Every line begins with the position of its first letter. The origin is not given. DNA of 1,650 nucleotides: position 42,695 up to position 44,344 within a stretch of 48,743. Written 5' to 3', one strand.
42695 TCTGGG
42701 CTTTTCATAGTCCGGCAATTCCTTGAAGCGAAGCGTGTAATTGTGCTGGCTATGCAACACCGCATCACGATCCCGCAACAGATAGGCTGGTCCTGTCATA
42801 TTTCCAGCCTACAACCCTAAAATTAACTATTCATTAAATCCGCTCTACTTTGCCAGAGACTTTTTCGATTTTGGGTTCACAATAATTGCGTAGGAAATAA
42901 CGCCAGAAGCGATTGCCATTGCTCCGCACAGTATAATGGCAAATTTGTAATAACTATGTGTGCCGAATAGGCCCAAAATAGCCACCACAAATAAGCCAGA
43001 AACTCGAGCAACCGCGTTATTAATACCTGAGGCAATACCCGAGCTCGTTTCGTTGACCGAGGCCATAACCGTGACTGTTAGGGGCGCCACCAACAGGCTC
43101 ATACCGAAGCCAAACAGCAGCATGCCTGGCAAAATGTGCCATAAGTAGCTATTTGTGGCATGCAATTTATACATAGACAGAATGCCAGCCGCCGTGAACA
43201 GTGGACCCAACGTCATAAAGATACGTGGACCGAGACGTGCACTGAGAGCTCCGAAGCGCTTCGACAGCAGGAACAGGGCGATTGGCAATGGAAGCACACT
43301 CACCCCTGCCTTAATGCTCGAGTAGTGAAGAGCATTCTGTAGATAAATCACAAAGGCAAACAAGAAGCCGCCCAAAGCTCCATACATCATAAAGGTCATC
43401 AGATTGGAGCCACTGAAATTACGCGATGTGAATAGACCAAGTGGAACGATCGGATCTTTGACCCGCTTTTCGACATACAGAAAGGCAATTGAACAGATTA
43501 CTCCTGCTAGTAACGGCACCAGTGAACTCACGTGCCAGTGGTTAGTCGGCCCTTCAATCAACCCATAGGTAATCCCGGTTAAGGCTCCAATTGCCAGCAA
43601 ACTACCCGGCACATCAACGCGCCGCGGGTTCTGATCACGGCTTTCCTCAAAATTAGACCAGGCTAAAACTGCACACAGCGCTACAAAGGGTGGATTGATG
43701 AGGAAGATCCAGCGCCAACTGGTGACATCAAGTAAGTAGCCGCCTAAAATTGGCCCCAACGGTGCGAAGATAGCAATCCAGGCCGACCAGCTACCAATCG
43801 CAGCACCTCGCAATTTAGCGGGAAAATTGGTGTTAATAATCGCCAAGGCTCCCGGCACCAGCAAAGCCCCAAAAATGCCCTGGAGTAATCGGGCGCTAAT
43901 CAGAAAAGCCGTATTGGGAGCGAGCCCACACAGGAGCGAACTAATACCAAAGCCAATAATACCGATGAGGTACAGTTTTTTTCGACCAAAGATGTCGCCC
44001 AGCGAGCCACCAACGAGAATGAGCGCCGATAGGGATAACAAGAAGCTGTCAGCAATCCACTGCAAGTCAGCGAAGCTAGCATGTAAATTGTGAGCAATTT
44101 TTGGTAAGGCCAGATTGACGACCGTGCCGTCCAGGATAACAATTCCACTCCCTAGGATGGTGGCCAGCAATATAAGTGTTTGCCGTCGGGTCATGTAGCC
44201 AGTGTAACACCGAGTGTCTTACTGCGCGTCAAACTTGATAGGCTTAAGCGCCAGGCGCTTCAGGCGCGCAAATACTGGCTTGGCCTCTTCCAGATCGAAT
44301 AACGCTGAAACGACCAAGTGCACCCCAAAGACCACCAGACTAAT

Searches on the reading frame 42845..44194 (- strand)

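Call 13: search_protein_families(library=pfam, proteins=[window:42845-44194:-], max_evalue=0.001)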
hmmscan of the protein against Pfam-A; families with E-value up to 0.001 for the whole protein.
window:42845-44194:- (449 aa): 2 families
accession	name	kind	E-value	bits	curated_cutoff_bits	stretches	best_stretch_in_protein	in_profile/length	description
PF07690.21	MFS_1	-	3.5e-52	177.9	33.4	1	13-402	2-345/347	Major Facilitator Superfamily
PF00083.30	Sugar_tr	-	5.9e-08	32.4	22.3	1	42-171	46-181/452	Sugar (and other) transporter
